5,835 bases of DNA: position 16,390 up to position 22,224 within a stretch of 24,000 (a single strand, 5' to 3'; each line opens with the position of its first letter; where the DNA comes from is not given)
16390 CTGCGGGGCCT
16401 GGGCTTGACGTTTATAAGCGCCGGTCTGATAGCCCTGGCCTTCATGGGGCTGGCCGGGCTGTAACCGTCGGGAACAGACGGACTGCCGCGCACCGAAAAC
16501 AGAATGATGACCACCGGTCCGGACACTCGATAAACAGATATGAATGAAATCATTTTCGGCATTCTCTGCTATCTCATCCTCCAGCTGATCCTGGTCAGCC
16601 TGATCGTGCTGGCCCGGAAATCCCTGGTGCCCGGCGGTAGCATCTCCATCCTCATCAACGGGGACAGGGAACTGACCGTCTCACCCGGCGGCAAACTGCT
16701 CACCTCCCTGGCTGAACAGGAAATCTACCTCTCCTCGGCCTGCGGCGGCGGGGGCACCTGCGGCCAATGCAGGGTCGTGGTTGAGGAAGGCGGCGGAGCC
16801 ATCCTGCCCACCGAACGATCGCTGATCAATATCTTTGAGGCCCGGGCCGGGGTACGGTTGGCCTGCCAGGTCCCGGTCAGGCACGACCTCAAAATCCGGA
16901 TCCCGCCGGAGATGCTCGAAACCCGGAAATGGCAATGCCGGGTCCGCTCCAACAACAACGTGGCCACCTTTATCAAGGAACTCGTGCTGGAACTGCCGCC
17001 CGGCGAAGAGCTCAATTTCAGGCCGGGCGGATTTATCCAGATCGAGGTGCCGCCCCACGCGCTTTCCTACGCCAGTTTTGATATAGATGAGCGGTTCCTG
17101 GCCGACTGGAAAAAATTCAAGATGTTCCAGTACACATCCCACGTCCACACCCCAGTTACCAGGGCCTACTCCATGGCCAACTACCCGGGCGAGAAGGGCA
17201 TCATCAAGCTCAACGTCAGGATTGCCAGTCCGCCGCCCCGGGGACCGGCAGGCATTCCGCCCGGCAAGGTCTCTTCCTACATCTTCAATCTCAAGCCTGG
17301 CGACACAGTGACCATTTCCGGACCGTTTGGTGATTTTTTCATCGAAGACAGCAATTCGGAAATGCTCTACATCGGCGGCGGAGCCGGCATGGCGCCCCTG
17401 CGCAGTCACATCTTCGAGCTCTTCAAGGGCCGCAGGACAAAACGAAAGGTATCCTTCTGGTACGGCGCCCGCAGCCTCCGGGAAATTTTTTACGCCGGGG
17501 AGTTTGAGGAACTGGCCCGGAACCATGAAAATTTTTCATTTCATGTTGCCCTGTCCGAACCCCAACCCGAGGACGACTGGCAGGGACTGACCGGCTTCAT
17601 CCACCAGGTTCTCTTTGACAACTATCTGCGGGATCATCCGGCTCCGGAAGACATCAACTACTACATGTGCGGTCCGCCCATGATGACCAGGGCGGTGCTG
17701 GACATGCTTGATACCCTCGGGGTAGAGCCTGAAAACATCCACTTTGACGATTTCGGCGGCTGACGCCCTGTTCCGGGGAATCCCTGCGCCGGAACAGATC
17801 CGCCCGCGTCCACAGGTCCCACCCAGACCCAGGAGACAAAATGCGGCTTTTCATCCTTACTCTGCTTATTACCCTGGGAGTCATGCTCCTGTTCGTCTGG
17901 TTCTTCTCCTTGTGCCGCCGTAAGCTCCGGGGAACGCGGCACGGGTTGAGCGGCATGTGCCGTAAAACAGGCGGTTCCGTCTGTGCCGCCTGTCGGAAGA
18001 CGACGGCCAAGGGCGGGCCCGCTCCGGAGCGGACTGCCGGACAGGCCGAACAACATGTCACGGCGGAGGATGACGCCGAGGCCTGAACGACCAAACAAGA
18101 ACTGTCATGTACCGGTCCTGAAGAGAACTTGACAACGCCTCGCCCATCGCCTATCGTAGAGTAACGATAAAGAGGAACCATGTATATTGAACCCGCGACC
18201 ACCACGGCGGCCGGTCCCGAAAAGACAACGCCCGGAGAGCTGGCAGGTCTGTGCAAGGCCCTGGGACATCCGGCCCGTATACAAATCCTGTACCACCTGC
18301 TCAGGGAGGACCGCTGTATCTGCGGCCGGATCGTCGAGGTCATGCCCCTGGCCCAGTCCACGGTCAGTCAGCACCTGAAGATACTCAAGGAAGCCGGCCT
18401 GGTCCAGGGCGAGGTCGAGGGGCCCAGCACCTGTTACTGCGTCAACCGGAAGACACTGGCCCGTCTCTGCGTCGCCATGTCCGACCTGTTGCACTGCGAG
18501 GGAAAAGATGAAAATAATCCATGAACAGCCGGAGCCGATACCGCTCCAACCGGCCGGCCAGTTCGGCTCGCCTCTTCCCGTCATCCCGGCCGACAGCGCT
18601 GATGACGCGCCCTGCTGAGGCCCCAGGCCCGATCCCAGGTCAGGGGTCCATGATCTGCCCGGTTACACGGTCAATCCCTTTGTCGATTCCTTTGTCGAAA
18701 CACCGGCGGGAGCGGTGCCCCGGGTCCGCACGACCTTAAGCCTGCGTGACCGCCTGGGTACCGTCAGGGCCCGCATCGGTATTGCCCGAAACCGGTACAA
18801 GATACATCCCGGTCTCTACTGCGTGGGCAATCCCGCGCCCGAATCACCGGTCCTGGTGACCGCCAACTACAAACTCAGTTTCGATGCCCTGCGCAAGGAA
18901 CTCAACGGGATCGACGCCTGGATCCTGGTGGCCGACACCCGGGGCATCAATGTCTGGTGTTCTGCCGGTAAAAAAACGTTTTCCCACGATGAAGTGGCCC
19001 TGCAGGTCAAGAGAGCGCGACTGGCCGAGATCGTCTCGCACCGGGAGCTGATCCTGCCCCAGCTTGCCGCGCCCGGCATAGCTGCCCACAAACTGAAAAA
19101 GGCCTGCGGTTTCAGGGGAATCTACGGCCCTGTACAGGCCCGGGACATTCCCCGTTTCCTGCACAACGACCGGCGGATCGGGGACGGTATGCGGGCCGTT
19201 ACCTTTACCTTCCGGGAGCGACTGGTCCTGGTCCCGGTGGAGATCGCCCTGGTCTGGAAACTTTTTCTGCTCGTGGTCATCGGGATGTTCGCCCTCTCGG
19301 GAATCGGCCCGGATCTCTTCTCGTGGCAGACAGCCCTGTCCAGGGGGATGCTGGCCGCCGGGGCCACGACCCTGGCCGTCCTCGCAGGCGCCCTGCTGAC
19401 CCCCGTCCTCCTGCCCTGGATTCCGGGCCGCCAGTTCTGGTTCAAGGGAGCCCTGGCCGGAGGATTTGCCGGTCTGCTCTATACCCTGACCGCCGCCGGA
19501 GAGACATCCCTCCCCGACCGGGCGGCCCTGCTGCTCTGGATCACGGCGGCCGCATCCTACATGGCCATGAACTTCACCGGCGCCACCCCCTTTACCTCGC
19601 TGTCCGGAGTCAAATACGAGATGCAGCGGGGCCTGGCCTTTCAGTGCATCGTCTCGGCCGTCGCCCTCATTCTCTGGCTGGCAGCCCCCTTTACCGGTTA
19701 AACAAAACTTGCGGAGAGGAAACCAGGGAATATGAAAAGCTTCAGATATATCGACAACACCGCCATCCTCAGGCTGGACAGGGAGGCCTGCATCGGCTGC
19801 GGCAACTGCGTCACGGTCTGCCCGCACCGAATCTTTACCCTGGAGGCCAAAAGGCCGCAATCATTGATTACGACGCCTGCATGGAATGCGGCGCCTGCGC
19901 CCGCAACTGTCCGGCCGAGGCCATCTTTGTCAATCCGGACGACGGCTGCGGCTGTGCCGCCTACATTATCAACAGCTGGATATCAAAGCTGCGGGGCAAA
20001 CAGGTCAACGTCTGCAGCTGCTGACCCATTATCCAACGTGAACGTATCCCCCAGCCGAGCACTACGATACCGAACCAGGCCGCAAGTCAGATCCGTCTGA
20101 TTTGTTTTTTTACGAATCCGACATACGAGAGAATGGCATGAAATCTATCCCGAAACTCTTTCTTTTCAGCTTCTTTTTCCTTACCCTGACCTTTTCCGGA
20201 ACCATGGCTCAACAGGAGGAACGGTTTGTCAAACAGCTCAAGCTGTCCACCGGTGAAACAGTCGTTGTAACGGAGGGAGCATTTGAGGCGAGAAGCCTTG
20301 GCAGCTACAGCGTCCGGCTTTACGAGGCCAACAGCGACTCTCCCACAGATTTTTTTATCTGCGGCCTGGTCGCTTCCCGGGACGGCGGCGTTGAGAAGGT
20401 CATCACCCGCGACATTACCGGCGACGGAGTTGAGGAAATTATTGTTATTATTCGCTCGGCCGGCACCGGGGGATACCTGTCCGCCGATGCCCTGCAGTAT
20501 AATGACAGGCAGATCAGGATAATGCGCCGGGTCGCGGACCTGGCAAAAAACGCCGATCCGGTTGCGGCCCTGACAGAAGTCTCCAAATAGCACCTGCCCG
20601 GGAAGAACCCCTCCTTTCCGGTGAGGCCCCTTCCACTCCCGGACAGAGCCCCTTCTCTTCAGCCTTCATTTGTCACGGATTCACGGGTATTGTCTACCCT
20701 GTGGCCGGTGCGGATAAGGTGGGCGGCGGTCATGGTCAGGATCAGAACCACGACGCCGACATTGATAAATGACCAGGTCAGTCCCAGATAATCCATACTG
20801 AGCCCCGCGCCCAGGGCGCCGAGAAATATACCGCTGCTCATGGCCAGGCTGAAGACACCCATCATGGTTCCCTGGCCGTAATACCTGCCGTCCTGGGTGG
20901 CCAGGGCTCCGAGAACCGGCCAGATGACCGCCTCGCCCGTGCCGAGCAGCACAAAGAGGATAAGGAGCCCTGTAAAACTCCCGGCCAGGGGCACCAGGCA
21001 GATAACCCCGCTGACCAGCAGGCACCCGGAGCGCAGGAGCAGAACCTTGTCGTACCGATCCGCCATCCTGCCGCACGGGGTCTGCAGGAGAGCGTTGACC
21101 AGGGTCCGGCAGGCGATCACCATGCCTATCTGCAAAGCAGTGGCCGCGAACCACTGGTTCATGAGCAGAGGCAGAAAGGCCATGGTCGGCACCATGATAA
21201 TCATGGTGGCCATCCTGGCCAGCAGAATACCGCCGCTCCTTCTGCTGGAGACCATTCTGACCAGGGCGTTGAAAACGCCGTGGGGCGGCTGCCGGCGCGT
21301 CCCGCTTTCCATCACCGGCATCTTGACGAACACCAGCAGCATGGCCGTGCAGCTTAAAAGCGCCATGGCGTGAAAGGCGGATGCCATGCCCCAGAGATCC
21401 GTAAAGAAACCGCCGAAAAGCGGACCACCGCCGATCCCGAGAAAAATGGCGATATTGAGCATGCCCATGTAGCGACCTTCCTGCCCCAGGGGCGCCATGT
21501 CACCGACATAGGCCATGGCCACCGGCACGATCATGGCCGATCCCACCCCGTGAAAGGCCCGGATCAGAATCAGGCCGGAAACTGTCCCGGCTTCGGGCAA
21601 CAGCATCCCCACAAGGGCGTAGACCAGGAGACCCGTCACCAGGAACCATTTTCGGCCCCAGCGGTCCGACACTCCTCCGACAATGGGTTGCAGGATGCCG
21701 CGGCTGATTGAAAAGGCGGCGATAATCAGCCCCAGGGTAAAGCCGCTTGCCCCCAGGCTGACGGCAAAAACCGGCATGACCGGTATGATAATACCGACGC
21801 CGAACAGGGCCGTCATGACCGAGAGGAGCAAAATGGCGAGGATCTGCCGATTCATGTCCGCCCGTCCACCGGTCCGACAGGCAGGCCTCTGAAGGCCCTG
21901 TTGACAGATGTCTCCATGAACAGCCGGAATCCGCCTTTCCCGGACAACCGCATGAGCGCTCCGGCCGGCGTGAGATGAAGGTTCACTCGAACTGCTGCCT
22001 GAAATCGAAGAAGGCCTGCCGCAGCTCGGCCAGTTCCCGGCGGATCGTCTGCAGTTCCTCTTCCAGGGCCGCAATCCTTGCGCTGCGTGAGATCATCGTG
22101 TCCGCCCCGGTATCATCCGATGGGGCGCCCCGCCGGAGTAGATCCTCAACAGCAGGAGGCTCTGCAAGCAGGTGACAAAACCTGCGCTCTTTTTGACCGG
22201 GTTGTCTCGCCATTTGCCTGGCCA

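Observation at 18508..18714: The hgcA frame runs through a Cys-TGA-Gly site followed by a hairpin: candidate selenocysteine (C-U) N-terminal tail on the Hg-methylating corrinoid protein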

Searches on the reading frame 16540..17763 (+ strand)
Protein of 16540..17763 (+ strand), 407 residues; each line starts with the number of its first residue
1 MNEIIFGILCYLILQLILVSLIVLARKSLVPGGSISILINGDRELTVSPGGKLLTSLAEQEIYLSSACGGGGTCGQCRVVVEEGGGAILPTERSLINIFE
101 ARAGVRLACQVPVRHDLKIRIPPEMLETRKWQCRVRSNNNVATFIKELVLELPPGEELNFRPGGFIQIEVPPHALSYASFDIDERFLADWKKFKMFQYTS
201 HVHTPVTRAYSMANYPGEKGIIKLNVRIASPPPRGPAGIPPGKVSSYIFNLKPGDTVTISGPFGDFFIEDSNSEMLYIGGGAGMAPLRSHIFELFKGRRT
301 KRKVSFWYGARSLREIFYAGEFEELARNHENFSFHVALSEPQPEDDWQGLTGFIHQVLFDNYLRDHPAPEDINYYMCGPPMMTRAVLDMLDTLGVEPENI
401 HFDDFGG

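Call 47: find_encoding_contigs(protein=window:16540-17763:+, flank=10000, max_places=4)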
Protein window:16540-17763:+ (407 aa): no gene with exactly this product is on record in the collection.

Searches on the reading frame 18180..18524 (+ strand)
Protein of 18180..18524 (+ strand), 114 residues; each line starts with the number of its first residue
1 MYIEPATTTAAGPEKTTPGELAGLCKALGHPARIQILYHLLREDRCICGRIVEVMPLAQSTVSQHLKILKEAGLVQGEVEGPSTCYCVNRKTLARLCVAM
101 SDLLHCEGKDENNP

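Call 16: search_protein_families(library=ncbifam, proteins=[window:18180-18524:+])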
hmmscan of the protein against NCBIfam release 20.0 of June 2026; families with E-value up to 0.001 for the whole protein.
window:18180-18524:+ (114 aa): 9 families
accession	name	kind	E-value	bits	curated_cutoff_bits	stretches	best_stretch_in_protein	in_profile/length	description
NF033788.1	HTH_metalloreg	subfamily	9.5e-21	73.4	55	1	22-96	2-76/77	metalloregulator ArsR/SmtB family transcription factor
NF033789.1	repress_SdpR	subfamily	1.5e-13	50.4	100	1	26-100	3-76/79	autorepressor SdpR family transcription factor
NF041413.1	ArsR_Rv2640c_fam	equivalog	3.6e-13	49.9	155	1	16-100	27-113/118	Rv2640c family ArsR-like transcriptional regulator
NF047906.1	CdPbTransRegCmtR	equivalog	1.3e-10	41.1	150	1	21-102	11-91/104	Cd(II)/Pb(II)-sensing metalloregulatory transcriptional regulator CmtR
NF045707.1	Dbac_1936_reg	equivalog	1.3e-09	38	115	1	21-96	7-81/99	ArsR/SmtB-type metalloregulator TsoR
NF040642.1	sulf_sens_BigR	equivalog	5.1e-09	36.1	155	1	19-103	8-91/95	sulfite-sensing transcriptional repressor BigR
NF053755.1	MsvR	equivalog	1.5e-07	31.4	220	1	26-79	8-60/236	transcriptional factor MsvR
NF052532.1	TransRegPagRBaca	equivalog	2e-07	31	170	1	20-89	16-84/99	transcriptional repressor PagR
NF053602.1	Phr_regulator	exception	0.00029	20.5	320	1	23-80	4-60/191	heat shock transcription regulator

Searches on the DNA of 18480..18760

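Call 48: search_rna_families(source=window, start=18480, end=18760, threshold=evalue, max_evalue=10)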
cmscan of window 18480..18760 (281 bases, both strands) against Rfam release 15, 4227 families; matches with E-value up to 10: 1.
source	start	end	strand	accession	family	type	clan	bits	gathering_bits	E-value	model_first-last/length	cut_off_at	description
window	18531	18709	+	RF02042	HOTTIP_3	Gene; lncRNA;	-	5.4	50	3.6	159-353/353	no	HOXA transcript at the distal tip, conserved region 3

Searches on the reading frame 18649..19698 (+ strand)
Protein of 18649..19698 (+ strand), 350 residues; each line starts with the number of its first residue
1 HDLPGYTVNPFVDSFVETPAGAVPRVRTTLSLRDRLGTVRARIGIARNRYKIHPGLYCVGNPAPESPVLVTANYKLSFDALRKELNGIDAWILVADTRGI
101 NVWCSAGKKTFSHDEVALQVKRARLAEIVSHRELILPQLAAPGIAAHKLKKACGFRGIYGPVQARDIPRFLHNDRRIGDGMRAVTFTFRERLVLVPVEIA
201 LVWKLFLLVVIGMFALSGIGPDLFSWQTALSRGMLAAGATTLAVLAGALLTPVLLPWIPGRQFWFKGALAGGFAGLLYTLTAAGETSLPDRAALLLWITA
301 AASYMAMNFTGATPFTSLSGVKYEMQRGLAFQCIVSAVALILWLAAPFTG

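Call 10: find_related_loci(query=window:18649-19698:+, collection=genome_contigs, flank=4000)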
Query seq(350 aa) (350 aa) in genome_contigs; peptide patterns used: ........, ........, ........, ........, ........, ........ (x = any residue, [..] = any of these).
87 stretches matched a pattern; 48 encode a relative of the query (tblastn E <= 1e-3); 48 distinct loci.
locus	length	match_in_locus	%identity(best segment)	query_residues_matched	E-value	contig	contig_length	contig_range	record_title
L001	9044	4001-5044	67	1-348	9e-157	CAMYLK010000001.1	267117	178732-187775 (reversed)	MAG: uncultured Desulfobulbaceae bacterium isolate FCS_M_Desulfobacterota_12 genome assembly, contig: NODE_2_length_2671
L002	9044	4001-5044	65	1-348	9e-157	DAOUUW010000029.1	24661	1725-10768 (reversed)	MAG TPA_asm: Deltaproteobacteria bacterium isolate CSMAG_833 CSMAG_833_k141_1411620_length_24661_cov_28.3626, whole geno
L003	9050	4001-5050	63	1-350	2e-154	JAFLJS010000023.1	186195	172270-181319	MAG: Desulfocapsa sp. isolate MC-05 c_000000469718, whole genome shotgun sequence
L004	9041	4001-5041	66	1-348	2e-152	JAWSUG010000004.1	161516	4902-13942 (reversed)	MAG: Desulfobulbaceae bacterium isolate B4G8CH4-05 NODE_4_length_161516_cov_14.007074, whole genome shotgun sequence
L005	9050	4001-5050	63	1-350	2e-151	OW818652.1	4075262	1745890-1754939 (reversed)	Candidatus Electrothrix laxa isolate HOU-scMAG genome assembly, chromosome: 1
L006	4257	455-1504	63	1-350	3e-150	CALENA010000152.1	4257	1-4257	MAG TPA_asm: uncultured Desulfobulbaceae bacterium isolate ERR2206774_bin.160_CONCOCT_v1.1_MAG genome assembly, contig:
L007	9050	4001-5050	66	1-350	8e-146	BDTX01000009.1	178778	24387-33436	Bacterium BMS3Bbin14 DNA, contig: NODE_5, whole genome shotgun sequence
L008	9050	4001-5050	64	1-350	1e-145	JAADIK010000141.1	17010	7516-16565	MAG: Deltaproteobacteria bacterium isolate M_MetaBat.46 contig-127_15142, whole genome shotgun sequence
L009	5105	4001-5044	68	1-348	2e-145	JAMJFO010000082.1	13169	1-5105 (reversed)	MAG: Desulfobulbaceae bacterium isolate B4-01 NODE_82_length_13169_cov_7.361293, whole genome shotgun sequence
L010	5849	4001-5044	60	1-348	2e-138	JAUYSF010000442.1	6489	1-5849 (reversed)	MAG: Desulfoprunum sp. isolate C5_metabat.bin.56 C5_k141_224865, whole genome shotgun sequence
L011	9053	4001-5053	62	1-348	2e-136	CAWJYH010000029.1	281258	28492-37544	MAG: uncultured delta proteobacterium isolate MFD03899.bin.2.95 genome assembly, contig: contig_7583, whole genome shotg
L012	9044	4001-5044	60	1-348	6e-134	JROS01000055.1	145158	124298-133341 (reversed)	Desulfobulbus sp. Tol-SR contig_163, whole genome shotgun sequence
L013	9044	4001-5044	60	1-348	5e-134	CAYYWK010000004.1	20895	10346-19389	MAG TPA_asm: uncultured Desulfobulbus sp. isolate SRP242652_co2_55 genome assembly, contig: NODE_2853_length_20895_cov_4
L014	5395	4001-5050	65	1-350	2e-133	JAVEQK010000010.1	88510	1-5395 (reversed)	MAG: Desulfobulbaceae bacterium isolate BF_dRep_26 NODE_699_length_88510_cov_59.072604_Biofilm4, whole genome shotgun se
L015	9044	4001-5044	58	1-348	3e-131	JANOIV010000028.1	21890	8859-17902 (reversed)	MAG: Desulfobulbaceae bacterium isolate SOY_63_metabat_116 SOY_63_k141_620548, whole genome shotgun sequence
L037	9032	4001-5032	48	9-348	9e-93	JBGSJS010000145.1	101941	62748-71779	MAG: Desulfomonilaceae bacterium isolate JTS-AC162 k141_1632495, whole genome shotgun sequence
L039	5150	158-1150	50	9-341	7e-88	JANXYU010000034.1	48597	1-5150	MAG: Actinobacteria bacterium isolate GL140_3_metabat_86 GL140_3_k141_120385, whole genome shotgun sequence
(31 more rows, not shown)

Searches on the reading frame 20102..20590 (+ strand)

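Call 27: search_protein_families(library=pfam, proteins=[window:20102-20590:+], max_evalue=0.00001)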
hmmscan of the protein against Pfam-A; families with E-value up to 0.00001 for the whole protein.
window:20102-20590:+ (162 aa): 1 family
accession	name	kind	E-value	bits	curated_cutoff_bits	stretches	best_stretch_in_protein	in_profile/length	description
PF16743.10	PliI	-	4.2e-33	114.1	27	1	41-159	2-121/123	Periplasmic lysozyme inhibitor of I-type lysozyme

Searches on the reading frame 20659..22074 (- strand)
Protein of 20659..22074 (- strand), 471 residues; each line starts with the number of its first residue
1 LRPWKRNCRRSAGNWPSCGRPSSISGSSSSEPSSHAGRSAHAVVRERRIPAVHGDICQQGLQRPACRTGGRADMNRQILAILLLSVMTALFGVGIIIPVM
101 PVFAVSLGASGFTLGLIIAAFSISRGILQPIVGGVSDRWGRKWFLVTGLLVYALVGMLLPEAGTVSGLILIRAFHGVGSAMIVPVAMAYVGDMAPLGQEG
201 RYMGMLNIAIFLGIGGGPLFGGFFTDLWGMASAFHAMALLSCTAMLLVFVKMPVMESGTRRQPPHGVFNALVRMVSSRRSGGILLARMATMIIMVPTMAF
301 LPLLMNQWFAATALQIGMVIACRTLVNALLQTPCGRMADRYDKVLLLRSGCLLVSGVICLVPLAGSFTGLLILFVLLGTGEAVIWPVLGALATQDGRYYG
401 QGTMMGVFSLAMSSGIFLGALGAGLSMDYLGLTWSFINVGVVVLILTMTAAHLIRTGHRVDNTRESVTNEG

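Call 27: search_protein_families(library=pfam, proteins=[window:20659-22074:-], max_evalue=0.00001)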
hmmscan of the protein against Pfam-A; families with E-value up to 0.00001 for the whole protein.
window:20659-22074:- (471 aa): 2 families
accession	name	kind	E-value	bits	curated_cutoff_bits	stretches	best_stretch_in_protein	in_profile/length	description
PF07690.21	MFS_1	-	8.3e-50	170.1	33.4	2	82-304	1-228/347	Major Facilitator Superfamily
PF12832.13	MFS_1_like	-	1.8e-07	31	25.2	1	75-235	210-372/373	MFS_1 like family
